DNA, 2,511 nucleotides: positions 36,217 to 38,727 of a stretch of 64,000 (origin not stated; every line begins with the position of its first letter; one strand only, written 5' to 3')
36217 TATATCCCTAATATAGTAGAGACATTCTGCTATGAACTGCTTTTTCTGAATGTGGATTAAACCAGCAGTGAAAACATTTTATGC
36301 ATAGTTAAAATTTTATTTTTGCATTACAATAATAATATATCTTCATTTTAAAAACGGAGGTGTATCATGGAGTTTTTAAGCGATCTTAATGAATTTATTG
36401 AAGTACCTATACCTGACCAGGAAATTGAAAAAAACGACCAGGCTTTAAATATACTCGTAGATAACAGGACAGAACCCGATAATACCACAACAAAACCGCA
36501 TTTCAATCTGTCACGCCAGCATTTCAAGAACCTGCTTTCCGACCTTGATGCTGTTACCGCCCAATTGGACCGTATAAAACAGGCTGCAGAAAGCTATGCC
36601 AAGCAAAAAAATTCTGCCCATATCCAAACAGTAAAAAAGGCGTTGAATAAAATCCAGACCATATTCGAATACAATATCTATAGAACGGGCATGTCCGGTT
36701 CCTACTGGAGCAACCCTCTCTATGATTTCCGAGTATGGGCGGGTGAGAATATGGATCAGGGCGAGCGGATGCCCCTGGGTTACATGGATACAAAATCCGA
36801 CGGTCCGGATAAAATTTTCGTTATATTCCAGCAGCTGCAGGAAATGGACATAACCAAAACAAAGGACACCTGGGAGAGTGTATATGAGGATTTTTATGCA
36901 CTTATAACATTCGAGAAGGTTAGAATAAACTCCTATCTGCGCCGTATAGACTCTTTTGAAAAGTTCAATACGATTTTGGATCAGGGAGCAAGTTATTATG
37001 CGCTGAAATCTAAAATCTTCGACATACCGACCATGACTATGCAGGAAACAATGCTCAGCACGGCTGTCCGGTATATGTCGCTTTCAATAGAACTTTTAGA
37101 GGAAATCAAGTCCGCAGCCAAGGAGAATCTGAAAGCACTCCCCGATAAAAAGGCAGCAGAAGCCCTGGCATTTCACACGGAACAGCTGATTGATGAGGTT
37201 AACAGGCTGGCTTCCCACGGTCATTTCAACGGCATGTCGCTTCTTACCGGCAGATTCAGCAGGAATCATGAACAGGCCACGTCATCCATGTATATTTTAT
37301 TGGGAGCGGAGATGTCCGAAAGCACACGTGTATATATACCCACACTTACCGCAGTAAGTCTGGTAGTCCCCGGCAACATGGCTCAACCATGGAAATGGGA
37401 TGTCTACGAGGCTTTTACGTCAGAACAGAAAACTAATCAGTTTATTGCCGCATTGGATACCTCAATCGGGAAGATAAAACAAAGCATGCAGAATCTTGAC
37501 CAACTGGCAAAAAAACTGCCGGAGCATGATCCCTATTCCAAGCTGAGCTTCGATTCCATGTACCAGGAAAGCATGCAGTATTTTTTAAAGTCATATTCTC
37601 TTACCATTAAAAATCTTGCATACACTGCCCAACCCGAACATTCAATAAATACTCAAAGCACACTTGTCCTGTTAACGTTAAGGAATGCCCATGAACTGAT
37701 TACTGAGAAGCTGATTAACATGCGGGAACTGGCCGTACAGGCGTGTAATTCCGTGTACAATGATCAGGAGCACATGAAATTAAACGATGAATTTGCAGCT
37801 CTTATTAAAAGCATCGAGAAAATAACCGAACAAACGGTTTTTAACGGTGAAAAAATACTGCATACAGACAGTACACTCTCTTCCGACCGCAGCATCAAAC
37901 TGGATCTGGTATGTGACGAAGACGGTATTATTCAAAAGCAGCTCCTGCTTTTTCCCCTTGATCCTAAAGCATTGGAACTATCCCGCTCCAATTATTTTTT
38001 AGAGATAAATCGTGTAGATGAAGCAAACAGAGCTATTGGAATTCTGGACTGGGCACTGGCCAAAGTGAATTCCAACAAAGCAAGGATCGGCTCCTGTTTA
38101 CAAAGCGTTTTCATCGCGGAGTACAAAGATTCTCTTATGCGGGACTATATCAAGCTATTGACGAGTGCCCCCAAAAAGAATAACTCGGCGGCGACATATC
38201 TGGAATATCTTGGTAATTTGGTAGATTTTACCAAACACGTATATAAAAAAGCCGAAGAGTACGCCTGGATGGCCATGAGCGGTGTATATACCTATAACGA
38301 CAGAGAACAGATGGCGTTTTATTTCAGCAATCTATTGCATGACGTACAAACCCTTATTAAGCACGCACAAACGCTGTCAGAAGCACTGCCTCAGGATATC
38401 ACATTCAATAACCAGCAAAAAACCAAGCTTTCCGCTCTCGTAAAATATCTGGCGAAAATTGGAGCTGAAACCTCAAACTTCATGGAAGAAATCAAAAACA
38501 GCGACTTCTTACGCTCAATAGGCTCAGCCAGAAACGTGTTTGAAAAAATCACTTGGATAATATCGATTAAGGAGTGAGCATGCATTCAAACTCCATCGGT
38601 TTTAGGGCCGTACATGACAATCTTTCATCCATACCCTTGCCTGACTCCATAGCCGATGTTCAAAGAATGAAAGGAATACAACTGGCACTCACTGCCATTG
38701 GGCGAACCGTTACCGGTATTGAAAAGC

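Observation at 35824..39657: Tightly coupled operon of highly divergent, multi-module flagellin-like proteins outside any flagellar locus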

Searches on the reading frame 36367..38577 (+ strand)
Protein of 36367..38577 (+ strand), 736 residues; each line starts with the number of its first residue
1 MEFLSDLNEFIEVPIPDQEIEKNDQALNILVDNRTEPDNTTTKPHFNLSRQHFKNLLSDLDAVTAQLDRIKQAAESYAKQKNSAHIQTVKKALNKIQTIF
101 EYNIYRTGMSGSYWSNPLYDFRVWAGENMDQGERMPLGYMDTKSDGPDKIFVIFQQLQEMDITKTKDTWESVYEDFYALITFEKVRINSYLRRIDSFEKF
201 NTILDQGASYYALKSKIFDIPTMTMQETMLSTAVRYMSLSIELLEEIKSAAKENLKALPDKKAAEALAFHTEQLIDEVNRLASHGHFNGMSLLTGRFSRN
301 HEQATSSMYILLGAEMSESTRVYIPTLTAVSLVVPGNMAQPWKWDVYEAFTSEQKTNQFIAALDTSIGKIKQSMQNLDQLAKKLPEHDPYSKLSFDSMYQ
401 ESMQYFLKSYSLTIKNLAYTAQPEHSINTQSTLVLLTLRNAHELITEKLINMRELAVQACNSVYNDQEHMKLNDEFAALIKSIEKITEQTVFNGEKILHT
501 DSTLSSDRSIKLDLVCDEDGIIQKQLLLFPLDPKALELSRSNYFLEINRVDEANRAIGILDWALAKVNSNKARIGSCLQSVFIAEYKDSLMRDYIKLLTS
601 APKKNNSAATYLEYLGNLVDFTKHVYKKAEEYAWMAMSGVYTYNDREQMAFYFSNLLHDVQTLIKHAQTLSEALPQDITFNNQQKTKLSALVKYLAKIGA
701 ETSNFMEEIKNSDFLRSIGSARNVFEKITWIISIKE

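Call 3: search_protein_families(library=pfam, proteins=[window:36367-38577:+], max_evalue=10)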
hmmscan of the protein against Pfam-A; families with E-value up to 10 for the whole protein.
window:36367-38577:+ (736 aa): 5 families
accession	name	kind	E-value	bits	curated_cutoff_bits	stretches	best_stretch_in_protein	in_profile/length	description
PF00669.25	Flagellin_N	-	3e-12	47.2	26.6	2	439-500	75-136/139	Bacterial flagellin N-terminal helical region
PF23463.1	WWE_2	-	0.11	13.9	25.3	1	69-122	40-93/94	WWE domain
PF11757.13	RSS_P20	-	1.3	10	25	1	38-100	28-90/94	Suppressor of RNA silencing P21-like N-terminal domain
PF07303.18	Occludin_ELL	-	4.7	8.5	31.2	1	43-99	14-69/101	Occludin homology domain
PF04899.17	MbeD_MobD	-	9.6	6.9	21.6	1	154-183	12-40/70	MbeD/MobD like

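Call 4: search_protein_families(library=ncbifam, proteins=[window:36367-38577:+], max_evalue=10)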
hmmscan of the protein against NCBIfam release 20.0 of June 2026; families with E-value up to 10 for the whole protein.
window:36367-38577:+ (736 aa): 25 families
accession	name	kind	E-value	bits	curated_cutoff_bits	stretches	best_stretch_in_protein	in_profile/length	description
NF006467.0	PRK08869.1-2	subfamily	9.1e-15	54.6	443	3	445-501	85-141/400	flagellin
NF009448.0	PRK12806.1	equivalog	2.8e-14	52.8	531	3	445-500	85-140/475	flagellin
NF009444.0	PRK12802.1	equivalog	2e-13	50.6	332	2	437-577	77-216/282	flagellin domain-containing protein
NF006468.0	PRK08869.1-3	subfamily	3.8e-13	49.3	436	3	445-499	85-139/378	polar flagellin E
NF009446.0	PRK12804.1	subfamily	3.5e-12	46.4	352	2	448-503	86-142/301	flagellin Hag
NF006469.0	PRK08869.1-4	equivalog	1.6e-11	44.2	627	3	439-501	79-141/377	flagellin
NF009449.0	PRK12807.1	subfamily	2.1e-11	43.9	347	1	426-579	63-223/287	flagellin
NF006466.0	PRK08869.1-1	subfamily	6.8e-11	42.3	426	3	445-501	85-141/377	flagellin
NF006470.0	PRK08869.1-5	equivalog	1.9e-10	40.5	423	2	438-500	77-139/388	flagellin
NF005294.0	PRK06819.1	subfamily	1.7e-09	37.7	387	2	444-505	84-145/376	FliC/FljB family flagellin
NF038071.1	lat_flg_LafA_2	exception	4.4e-09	36.1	365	2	437-511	77-151/284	lateral flagellin LafA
NF009445.0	PRK12803.1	equivalog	5e-08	32.5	450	2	443-503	81-141/335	flagellin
NF033876.2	flagella_HExxH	equivalog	1.1e-07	31.6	205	2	472-503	1-32/384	flagellinolysin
NF009450.0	PRK12808.1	equivalog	2e-07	31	476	1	428-505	65-143/476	flagellin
NF009447.0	PRK12805.1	equivalog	5.8e-07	29.3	404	1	437-503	75-141/287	FliC/FljB family flagellin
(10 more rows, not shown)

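Call 5: find_homologous_proteins(query=window:36367-38577:+)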
Query window:36367-38577:+ (736 aa): 5 proteins with E <= 0.001 among 8000 candidates.
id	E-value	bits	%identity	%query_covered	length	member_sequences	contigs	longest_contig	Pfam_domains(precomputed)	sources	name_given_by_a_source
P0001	0.0e+0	1631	100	100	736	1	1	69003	PF00669.26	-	-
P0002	0.0e+0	1042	66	100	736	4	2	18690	PF00669.26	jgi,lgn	-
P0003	5.1e-285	965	60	100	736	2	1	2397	PF00669.26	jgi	jgi:flagellin-like hook-associated protein FlgL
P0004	1.1e-279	948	60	100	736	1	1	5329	PF00669.26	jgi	jgi:flagellin-like hook-associated protein FlgL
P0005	1.9e-178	613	42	100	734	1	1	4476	PF00669.26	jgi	jgi:flagellin-like hook-associated protein FlgL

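Call 6: find_related_loci(query=window:36367-38577:+, collection=genome_contigs, flank=10000)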
Query window:36367-38577:+ (736 aa) in genome_contigs; peptide patterns used: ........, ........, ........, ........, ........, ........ (x = any residue, [..] = any of these).
38 stretches matched a pattern; 1 encode a relative of the query (tblastn E <= 1e-3); 1 distinct loci.
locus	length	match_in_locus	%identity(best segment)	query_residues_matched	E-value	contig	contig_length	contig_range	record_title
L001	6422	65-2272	66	1-736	0e+0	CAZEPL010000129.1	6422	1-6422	MAG TPA_asm: uncultured Spirochaetaceae bacterium isolate binchicken_co228_579 genome assembly, contig: NODE_19705_lengt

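Call 13: find_encoding_contigs(protein=P0002, flank=10000)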
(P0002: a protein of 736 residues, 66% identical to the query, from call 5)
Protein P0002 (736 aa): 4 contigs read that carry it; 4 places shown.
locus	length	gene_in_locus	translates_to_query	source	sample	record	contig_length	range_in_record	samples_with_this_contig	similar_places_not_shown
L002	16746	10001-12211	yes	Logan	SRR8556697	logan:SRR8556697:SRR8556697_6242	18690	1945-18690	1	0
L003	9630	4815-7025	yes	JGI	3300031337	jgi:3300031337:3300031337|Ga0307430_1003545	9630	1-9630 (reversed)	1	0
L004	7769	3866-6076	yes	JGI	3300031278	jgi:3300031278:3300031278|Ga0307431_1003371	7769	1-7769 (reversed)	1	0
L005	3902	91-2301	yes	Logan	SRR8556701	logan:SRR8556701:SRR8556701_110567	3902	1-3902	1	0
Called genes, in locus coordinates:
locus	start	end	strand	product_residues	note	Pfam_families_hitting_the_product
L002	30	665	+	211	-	PF01464:SLT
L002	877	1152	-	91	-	-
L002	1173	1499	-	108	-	PF11756:YgbA_NO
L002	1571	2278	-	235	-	PF13489:Methyltransf_23, PF01209:Ubie_methyltran (weak), PF05175:MTS (weak), PF13847:Methyltransf_31, PF08241:Methyltransf_11, PF08242:Methyltransf_12, PF13649:Methyltransf_25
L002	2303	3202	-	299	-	PF01814:Hemerythrin, PF13596:PAS_10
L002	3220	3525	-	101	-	PF04282:DUF438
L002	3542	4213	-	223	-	PF01545:Cation_efflux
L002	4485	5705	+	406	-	PF00579:tRNA-synt_1b, PF22421:SYY_C-terminal (weak), PF01479:S4 (faint)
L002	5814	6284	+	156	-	PF16242:Pyrid_ox_like, PF01243:PNPOx_N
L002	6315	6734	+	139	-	PF22381:Staph_reg_Sar_Rot, PF01978:TrmB (faint), PF01047:MarR, PF12802:MarR_2, PF13412:HTH_24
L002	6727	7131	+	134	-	-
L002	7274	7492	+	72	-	-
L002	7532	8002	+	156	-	PF01243:PNPOx_N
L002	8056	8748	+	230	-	PF09365:DUF2461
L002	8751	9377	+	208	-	PF00881:Nitroreductase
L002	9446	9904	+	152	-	-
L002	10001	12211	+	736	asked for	PF00669:Flagellin_N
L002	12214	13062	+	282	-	-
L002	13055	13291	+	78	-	-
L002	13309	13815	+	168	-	-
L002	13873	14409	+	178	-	-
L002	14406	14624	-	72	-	-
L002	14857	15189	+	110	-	PF00027:cNMP_binding (weak)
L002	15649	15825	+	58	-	-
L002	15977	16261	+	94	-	PF02583:Trns_repr_metal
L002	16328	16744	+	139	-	?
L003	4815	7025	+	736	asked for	PF00669:Flagellin_N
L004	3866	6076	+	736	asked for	PF00669:Flagellin_N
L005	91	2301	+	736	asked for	PF00669:Flagellin_N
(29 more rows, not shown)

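Call 14: find_encoding_contigs(protein=P0005, flank=10000)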
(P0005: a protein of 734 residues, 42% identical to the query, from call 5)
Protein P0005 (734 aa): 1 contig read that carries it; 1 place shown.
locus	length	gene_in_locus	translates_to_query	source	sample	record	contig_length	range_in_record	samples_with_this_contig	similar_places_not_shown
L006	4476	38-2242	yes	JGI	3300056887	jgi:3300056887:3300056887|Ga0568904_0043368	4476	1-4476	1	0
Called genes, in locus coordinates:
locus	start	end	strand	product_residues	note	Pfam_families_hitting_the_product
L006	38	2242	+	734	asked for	PF00669:Flagellin_N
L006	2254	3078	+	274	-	-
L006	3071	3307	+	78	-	-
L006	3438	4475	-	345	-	?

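Call 16: search_solved_structures(query=A1, max_evalue=1, show_alignments=3)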
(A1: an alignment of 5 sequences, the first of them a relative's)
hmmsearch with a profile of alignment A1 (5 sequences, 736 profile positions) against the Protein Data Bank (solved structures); distinct sequences matched with E-value up to 1: 72 (the best 60 are shown).
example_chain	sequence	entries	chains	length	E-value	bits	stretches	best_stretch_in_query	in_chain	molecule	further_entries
9pim_CJ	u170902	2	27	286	4.9e-25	91.2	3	271-332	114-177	Flagellin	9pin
9pil_Fd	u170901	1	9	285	8.1e-24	87.2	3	271-332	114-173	Flagellin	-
10pp_A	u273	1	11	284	8.1e-24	87.2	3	271-332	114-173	Flagellin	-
10pl_Ba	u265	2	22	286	1.6e-22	82.9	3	271-332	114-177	Flagellin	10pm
6pwb_AG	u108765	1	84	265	1.5e-19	73.1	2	229-332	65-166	Flagellin B1 (FlaB1)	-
10lm_A3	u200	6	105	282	1.6e-19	73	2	228-332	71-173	Flagellin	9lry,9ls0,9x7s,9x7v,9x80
9lrz_A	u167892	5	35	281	1.9e-19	72.8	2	229-332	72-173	Flagellin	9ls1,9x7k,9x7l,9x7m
10ll_A4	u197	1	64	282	6.6e-19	71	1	228-332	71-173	Flagellin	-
10lk_A4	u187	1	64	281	1.5e-18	69.8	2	228-332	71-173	Flagellin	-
9au6_A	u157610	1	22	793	7.3e-13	51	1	426-515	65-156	Flagellin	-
5z7q_A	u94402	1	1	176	4.7e-12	48.3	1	428-579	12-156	Flagellin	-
6b5b_F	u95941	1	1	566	5.6e-10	41.4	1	441-501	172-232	Flagellin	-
9n8g_A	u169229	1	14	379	1.3e-09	40.3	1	441-500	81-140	Flagellin A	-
2zbi_A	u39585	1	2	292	3.5e-09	38.8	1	441-501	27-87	Flagellin homolog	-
3k8v_A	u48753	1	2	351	4e-09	38.6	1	441-501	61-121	Flagellin homolog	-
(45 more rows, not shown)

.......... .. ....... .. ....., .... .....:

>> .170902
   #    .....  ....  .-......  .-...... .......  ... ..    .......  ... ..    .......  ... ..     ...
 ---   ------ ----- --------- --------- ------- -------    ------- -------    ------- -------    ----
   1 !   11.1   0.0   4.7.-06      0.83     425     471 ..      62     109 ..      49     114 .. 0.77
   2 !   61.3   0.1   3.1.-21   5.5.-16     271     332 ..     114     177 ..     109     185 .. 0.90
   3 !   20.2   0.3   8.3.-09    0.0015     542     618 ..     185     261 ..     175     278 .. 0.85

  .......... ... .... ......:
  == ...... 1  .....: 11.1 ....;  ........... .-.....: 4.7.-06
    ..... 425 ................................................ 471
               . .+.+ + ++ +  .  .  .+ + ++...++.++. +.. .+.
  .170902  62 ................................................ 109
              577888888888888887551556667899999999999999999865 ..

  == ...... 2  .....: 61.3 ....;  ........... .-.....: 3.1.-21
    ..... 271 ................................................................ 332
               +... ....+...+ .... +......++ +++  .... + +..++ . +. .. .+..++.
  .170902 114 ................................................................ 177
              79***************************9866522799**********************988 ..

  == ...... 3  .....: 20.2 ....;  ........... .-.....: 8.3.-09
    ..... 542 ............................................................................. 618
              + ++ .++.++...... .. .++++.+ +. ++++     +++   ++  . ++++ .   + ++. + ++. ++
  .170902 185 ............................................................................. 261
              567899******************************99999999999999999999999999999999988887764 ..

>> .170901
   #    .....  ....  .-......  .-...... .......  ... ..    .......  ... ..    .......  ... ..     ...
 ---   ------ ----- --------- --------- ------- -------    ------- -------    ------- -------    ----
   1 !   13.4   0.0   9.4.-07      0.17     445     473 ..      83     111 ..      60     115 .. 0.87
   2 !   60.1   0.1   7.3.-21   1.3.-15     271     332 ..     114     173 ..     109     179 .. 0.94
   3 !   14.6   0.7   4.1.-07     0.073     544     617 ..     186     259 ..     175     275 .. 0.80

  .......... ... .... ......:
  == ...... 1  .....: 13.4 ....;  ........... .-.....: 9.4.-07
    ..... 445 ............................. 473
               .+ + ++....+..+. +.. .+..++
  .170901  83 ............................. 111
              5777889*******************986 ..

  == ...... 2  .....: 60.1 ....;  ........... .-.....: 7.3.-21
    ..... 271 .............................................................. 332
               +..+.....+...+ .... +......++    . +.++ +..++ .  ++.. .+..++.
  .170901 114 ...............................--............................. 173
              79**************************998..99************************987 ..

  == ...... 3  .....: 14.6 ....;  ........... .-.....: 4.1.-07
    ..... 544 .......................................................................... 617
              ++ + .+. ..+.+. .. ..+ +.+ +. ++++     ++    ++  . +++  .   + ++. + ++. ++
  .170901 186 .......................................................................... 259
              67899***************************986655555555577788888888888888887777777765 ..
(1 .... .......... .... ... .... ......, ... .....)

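Call 21: predict_structure(alignment_id=A1)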
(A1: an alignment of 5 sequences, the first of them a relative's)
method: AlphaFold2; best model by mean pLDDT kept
length: 736 residues; sequences in the alignment: 5
mean_pLDDT: 58.3   pTM: 0.46
mean pLDDT of the five models: 58.3, 56.9, 54.6, 45.6, 44.3
residues with pLDDT >= 90: 10; 70-90: 266; 50-70: 182; < 50: 278
segments of 3 or more residues with pLDDT < 50: 1-45, 103-134, 139-143, 200-230, 255-352, 383-401, 411-413, 501-509, 517-523, 533-545
pLDDT, mean of each block of 10 residues (from residue 1): 29 26 29 31 49 75 89 88 87 81 41 32 39 47 56 80 82 81 67 55 40 31 40 49 54 48 40 39 29 26 26 33 26 26 32 55 57 54 40 37 63 63 73 80 82 68 60 76 79 67 39 48 56 46 48 57 67 76 76 72 62 84 83 63 64 81 84 71 85 89 84 68 81 79
secondary structure, 60 per line:
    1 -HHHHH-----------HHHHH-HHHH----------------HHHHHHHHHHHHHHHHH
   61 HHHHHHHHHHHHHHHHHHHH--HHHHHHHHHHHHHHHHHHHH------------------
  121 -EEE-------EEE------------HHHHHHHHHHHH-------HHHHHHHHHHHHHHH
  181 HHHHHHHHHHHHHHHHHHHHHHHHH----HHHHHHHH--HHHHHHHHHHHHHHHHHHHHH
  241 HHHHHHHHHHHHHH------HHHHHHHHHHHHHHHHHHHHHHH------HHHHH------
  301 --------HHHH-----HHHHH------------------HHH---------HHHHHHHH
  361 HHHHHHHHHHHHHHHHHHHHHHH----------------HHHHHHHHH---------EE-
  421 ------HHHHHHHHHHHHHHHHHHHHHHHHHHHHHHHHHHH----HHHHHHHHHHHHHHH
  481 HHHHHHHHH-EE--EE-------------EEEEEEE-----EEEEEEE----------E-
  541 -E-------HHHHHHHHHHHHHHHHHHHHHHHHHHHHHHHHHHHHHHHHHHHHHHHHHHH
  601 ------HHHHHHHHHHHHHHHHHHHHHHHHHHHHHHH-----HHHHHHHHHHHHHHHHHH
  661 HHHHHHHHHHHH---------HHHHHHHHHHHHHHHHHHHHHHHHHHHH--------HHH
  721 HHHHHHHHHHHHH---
elements in order (helices of 4 or more, strands of 3 or more residues): H2-6 H18-22 H24-27 H44-80 H83-102 E122-124 E132-134 H147-158 H166-205 H210-217 H220-254 H261-283 H290-294 H309-312 H318-322 H353-383 H400-408 H427-461 H466-489 E510-516 E522-528 H550-600 H607-637 H643-672 H682-709 H718-733

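Call 22: search_protein_representatives(alignment_id=A1)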
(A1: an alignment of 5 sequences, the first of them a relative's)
Query: 5 sequences, 736 profile positions. Proteins with E-value up to 0.001 (for the whole library): 3989; up to 1e-10: 72; up to 1e-30: 5. The best 150 are listed.
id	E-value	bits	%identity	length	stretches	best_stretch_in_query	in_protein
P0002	0.0e+00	1412.8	-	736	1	1-736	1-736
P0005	0.0e+00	1274.0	-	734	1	1-736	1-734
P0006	4.0e-76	273.4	-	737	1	13-668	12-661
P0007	4.0e-50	187.5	-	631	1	27-588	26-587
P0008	1.0e-40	156.3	-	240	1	1-214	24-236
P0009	1.8e-24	102.6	-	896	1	164-644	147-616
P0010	3.5e-24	101.7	-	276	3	271-332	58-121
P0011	1.2e-21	93.3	-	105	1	99-206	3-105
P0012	7.5e-21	90.7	-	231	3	271-333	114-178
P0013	3.4e-20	88.5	-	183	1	98-264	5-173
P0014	5.1e-20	87.9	-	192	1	58-207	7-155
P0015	1.1e-19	86.9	-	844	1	76-659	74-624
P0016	1.3e-18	83.3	-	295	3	271-332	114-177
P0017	5.9e-18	81.1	-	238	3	271-332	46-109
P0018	3.9e-17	78.4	-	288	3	271-384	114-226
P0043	3.5e-12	62.0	-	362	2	197-332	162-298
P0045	6.5e-12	61.1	-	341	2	185-386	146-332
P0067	6.5e-11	57.8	-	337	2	228-380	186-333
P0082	2.1e-10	56.1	-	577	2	415-501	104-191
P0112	1.3e-09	53.6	-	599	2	424-504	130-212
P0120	2.0e-09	52.9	-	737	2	445-505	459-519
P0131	3.2e-09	52.2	-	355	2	180-332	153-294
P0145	5.4e-09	51.5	-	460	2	417-581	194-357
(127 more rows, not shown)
